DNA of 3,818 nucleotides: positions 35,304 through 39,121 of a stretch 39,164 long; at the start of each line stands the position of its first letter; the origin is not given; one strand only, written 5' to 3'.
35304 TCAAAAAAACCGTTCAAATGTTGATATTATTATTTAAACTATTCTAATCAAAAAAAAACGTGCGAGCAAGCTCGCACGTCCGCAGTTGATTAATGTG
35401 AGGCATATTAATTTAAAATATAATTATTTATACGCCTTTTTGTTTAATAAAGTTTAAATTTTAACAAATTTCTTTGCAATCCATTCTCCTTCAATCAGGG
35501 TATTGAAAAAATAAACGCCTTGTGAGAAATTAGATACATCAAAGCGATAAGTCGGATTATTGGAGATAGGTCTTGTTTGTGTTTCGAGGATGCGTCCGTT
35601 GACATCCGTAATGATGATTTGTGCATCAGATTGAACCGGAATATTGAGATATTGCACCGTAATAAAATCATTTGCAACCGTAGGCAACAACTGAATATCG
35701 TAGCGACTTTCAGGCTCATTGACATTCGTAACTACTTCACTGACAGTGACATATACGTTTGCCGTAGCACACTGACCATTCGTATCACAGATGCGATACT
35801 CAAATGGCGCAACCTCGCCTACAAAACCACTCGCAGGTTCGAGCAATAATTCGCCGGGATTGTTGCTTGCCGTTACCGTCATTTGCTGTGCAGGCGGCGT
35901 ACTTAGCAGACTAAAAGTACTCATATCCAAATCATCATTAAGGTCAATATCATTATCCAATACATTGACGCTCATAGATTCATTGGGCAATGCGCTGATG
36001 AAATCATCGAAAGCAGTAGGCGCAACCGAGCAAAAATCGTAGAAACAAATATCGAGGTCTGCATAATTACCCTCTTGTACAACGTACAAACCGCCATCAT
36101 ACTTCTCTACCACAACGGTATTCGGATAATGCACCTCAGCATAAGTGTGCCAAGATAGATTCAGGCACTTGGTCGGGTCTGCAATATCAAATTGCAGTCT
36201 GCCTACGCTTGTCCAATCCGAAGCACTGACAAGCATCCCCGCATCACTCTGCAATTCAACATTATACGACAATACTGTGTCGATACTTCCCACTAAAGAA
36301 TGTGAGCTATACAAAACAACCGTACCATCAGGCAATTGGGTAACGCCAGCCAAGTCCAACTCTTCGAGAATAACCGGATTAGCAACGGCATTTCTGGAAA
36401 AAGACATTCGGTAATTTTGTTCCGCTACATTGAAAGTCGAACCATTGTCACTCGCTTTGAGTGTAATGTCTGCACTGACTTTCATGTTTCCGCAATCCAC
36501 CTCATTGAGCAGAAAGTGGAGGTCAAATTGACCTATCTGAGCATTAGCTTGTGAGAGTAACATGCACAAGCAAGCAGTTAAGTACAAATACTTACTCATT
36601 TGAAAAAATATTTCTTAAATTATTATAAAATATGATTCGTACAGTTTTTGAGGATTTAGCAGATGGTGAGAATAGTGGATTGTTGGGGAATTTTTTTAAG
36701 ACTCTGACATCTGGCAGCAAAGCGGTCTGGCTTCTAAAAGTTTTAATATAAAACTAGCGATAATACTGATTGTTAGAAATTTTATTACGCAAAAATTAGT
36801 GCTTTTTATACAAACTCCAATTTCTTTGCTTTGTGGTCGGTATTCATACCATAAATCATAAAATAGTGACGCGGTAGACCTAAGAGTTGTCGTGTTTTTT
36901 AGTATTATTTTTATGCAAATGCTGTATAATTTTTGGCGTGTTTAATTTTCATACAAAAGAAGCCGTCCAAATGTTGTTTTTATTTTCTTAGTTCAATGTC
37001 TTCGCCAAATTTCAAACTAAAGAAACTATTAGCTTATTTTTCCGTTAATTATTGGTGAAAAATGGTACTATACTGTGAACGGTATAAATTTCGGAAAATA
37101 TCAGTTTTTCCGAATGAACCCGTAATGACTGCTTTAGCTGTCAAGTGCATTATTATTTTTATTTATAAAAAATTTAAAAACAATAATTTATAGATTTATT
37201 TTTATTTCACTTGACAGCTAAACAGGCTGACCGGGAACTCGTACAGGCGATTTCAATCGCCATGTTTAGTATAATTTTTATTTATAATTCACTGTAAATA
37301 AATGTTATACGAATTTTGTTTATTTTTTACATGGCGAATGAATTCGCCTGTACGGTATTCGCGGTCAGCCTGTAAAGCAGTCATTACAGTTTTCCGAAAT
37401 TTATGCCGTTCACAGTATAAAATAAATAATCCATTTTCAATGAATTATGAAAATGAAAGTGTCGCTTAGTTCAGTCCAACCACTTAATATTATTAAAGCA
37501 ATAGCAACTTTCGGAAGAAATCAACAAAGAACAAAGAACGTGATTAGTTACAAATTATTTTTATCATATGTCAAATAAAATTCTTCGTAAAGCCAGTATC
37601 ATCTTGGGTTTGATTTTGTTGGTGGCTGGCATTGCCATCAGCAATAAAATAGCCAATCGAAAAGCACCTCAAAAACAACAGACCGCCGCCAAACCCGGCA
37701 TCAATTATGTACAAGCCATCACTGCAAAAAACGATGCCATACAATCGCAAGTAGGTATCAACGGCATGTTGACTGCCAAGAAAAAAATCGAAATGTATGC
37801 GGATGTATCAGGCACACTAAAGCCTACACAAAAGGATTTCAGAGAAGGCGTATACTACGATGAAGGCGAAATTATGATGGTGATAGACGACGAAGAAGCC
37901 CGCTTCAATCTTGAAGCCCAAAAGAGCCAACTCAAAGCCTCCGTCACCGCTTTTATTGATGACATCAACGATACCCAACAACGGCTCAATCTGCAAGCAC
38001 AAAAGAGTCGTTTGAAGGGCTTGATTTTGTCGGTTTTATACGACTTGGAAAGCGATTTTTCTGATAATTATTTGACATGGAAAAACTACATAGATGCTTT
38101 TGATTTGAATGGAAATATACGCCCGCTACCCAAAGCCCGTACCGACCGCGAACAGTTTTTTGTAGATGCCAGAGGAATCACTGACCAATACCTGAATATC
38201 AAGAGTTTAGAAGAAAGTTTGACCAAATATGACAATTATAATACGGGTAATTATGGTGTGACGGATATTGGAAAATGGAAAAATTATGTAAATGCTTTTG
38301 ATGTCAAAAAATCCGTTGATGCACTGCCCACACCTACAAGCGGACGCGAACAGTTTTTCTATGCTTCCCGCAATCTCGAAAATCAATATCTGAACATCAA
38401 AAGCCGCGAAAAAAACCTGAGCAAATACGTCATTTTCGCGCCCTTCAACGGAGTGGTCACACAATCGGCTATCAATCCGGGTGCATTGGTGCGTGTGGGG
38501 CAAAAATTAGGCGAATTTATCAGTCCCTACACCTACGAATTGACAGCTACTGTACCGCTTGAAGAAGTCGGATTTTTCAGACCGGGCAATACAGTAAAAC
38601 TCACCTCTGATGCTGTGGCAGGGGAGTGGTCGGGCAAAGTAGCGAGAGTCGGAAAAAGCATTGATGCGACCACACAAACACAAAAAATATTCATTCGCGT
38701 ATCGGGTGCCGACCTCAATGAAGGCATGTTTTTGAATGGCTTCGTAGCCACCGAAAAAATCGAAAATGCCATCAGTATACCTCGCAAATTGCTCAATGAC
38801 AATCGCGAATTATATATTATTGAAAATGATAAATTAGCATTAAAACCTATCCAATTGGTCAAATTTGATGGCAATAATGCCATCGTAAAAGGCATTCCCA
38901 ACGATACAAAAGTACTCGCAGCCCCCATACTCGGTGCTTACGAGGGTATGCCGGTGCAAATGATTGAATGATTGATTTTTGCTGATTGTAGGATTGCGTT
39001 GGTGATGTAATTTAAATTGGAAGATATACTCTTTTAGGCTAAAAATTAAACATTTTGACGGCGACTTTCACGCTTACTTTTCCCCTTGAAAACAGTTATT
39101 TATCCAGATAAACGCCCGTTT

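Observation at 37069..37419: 351-bp compound inverted repeat: outer 45-bp stem enclosing two hairpins with similar AT-rich 60-65-nt loops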

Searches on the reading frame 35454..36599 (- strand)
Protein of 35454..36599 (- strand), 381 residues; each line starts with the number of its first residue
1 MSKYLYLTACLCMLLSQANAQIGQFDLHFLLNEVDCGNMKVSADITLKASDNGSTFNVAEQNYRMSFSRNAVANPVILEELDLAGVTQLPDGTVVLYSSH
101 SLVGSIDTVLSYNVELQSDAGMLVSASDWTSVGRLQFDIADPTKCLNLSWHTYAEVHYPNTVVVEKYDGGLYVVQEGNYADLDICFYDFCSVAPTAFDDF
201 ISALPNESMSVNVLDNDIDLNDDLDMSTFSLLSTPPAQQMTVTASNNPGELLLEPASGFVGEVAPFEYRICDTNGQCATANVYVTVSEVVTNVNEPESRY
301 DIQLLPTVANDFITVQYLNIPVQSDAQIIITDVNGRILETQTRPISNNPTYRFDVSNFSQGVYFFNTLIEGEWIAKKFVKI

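Call 12: search_protein_families(library=pfam, proteins=[window:35454-36599:-])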
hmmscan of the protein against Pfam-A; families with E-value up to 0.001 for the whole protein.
window:35454-36599:- (381 aa): 3 families
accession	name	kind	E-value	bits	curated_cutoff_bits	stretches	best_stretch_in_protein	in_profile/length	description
PF17963.7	Big_9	-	5.3e-12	46.9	23.6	1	193-285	3-89/89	Bacterial Ig domain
PF18962.6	Por_Secre_tail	-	3.1e-08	34.2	27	1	309-379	6-74/75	Secretion system C-terminal sorting domain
PF17892.7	Cadherin_5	-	2.9e-05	24.2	26.5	1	212-286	28-97/98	Cadherin-like domain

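Call 16: find_encoding_contigs(protein=window:35454-36599:-, flank=10000, max_places=10)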
Protein window:35454-36599:- (381 aa): no gene with exactly this product is on record in the collection.

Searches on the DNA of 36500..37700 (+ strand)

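Call 9: search_rna_families(source=window, start=36500, end=37700, threshold=evalue, max_evalue=10)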
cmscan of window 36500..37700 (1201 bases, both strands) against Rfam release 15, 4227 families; matches with E-value up to 10: 11.
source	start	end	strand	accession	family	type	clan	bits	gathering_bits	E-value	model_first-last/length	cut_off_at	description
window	37211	37384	+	RF04128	MIR8562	Gene; miRNA;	-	36.6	211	0.0001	1-242/242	no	MIR8562 microRNA precursor family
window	37222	37375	+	RF04127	MIR8007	Gene; miRNA;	-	35.1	195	0.00013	1-226/226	no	MIR8007 microRNA precursor family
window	37221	37374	-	RF04128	MIR8562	Gene; miRNA;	-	32.7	211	0.00075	1-242/242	no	MIR8562 microRNA precursor family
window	37214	37383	+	RF03338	MIR4416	Gene; miRNA;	-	28.6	70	0.001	1-147/147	no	MIR4416 microRNA precursor family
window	37115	37239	-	RF04205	MIR2606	Gene; miRNA;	-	25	139.7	0.47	1-165/165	no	MIR2606 microRNA precursor family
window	37115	37239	+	RF04205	MIR2606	Gene; miRNA;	-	22.1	139.7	1.9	1-165/165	no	MIR2606 microRNA precursor family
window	36771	36855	-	RF01573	DdR5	Gene; snRNA; snoRNA; CD-box;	-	20.7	70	4.9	1-81/81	no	Dictyostelium snoRNA DdR5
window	36981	37028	-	RF03956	mir-737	Gene; miRNA;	-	19.3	60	5.3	1-63/63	no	mir-737 microRNA precursor family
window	36860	36973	-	RF02911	Baculoviridae_NAE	Cis-reg;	-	18.2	51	7.2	1-200/200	no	Baculoviridae Nucleocapsid Assembly essential Element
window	36945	37010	-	RF01160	sn2841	Gene; snRNA; snoRNA; CD-box;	-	15.2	45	8.1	1-72/72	no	Small nucleolar RNA sn2841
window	37363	37394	-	RF01310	sR7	Gene; snRNA; snoRNA; CD-box;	-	13.6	37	3.1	27-57/57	no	Small nucleolar RNA sR7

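Call 13: search_dna_similar(query=window:37060-37430:+, collection=plasmids, mode=distant)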
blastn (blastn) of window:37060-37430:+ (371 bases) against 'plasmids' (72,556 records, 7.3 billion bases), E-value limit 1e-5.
No match.

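Call 14: search_dna_similar(query=window:37060-37430:+, collection=phages, mode=distant)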
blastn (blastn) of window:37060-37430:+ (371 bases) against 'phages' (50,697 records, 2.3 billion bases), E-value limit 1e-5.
No match.

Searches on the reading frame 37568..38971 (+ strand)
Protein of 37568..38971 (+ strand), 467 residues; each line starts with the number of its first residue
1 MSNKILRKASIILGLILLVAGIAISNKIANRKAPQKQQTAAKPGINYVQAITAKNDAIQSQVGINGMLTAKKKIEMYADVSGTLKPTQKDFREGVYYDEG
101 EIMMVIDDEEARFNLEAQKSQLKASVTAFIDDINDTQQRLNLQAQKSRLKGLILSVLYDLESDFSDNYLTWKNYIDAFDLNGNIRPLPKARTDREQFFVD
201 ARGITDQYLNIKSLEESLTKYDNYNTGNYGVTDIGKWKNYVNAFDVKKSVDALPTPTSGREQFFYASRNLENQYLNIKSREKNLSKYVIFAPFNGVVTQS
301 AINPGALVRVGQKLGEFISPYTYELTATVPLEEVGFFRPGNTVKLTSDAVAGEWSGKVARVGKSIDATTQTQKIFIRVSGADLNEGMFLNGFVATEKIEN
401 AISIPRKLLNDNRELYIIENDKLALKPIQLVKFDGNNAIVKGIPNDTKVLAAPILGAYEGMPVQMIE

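Call 12: search_protein_families(library=pfam, proteins=[window:37568-38971:+])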
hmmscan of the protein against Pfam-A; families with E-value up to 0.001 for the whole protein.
window:37568-38971:+ (467 aa): 2 families
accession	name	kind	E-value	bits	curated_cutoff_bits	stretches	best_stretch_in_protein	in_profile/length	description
PF13437.12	HlyD_3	-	8e-15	55.9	22.2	1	288-381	1-96/106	HlyD family secretion protein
PF16576.10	HlyD_D23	-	1.5e-13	50.9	30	1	273-387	95-212/214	Barrel-sandwich domain of CusB or HlyD membrane-fusion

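Call 15: find_encoding_contigs(protein=window:37568-38971:+, flank=10000, max_places=10)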
Protein window:37568-38971:+ (467 aa): no gene with exactly this product is on record in the collection.
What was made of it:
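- Tried and rejected: Exact-protein look-ups of the two flanking genes found nothing on record (calls 15 and 16).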

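Call 17: find_homologous_proteins(query=window:37568-38971:+, max_evalue=1e-20)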
Query window:37568-38971:+ (467 aa): 625 proteins with E <= 1e-20 among 8000 candidates; the best 120 are listed.
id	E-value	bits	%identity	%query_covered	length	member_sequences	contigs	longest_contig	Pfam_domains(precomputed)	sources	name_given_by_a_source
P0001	0.0e+0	1025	100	100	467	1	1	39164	-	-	-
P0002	8.9e-279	942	90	100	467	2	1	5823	PF25917.1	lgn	-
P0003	7.1e-271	916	88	100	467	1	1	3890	-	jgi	-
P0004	2.6e-267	905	86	100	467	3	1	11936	PF25917.1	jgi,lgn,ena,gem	-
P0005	3.1e-262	888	86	100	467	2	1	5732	PF25917.1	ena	-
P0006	1.6e-245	833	80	100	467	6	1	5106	PF25917.1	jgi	-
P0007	5.4e-234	795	77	100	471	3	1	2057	PF25917.1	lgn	-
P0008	4.2e-125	436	44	99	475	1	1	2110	PF25919.1,PF25917.1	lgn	-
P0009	1.8e-112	394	54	49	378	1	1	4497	PF25917.1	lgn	-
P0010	1.2e-111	392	55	49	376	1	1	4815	PF25917.1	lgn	-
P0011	8.4e-110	386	51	49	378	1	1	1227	PF25917.1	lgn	-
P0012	1.4e-108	382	49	56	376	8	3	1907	PF25917.1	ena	-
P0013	2.5e-108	381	52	49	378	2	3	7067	PF25917.1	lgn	-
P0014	1.1e-106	375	51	49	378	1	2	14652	PF25990.1,PF25917.1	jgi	-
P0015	2.0e-106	375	52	49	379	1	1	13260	PF25917.1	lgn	-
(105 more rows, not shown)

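Call 18: find_encoding_contigs(protein=P0004, flank=10000, max_places=4)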
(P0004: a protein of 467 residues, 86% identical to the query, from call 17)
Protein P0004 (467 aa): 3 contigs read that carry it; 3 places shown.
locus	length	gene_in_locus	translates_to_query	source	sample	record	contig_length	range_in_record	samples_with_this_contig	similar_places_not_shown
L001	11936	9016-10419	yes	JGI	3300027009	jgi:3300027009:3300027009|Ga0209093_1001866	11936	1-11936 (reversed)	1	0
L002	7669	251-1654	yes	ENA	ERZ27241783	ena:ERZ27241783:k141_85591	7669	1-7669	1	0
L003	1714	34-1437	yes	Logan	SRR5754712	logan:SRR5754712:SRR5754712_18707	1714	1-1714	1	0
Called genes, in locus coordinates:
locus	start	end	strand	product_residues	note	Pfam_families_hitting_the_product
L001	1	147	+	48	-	?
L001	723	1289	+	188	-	PF28474:DUF8412, PF13376:OmdA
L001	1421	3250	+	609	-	PF14592:Chondroitinas_B, PF18962:Por_Secre_tail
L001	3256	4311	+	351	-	PF03372:Exo_endo_phos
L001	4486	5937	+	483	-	PF14821:Thr_synth_N, PF00291:PALP, PF24857:THR4_C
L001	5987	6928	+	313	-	PF03881:Fructosamin_kin (faint), PF01636:APH, PF01633:Choline_kinase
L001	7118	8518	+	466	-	PF03315:SDH_beta, PF03313:SDH_alpha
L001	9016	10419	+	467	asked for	PF25917:BSH_RND (faint)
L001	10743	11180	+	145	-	-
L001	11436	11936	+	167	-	?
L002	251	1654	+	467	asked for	PF25917:BSH_RND (faint)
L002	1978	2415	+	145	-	-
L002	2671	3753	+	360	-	-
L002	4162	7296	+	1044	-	PF00873:ACR_tran, PF02355:SecD_SecF_C (faint)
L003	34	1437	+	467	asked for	PF25917:BSH_RND (faint)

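Call 19: find_encoding_contigs(protein=P0002, flank=10000, max_places=4)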
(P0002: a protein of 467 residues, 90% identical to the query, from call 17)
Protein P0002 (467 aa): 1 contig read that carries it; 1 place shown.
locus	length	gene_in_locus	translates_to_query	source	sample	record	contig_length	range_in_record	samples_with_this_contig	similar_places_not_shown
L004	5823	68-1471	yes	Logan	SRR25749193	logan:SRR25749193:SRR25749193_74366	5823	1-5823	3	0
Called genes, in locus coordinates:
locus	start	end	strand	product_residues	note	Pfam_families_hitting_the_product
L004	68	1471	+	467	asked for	PF25917:BSH_RND (faint)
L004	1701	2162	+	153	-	PF01980:TrmO_N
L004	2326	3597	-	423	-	PF18962:Por_Secre_tail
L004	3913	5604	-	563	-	PF18962:Por_Secre_tail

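Call 20: find_encoding_contigs(protein=P0005, flank=10000, max_places=4)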
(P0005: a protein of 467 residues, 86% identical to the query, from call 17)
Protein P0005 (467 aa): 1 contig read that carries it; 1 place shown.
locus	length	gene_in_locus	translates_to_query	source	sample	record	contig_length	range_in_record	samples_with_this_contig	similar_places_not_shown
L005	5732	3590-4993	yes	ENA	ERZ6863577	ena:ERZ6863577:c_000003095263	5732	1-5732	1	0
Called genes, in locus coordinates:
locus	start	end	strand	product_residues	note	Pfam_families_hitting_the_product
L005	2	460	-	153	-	?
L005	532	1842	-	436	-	PF19955:EAD1 (weak), PF19964:EAD11, PF13365:Trypsin_2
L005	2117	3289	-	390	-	-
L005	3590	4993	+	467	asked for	PF25917:BSH_RND (weak)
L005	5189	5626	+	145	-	-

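Call 21: find_encoding_contigs(protein=P0006, flank=10000, max_places=4)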
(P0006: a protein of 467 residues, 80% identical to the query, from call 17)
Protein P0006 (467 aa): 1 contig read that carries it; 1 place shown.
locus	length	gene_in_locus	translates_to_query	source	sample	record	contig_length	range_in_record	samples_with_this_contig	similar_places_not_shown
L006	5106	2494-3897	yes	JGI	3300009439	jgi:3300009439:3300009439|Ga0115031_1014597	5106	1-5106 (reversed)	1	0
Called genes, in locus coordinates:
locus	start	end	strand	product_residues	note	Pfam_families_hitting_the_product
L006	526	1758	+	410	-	PF18962:Por_Secre_tail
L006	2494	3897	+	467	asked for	PF25917:BSH_RND (weak)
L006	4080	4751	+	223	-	-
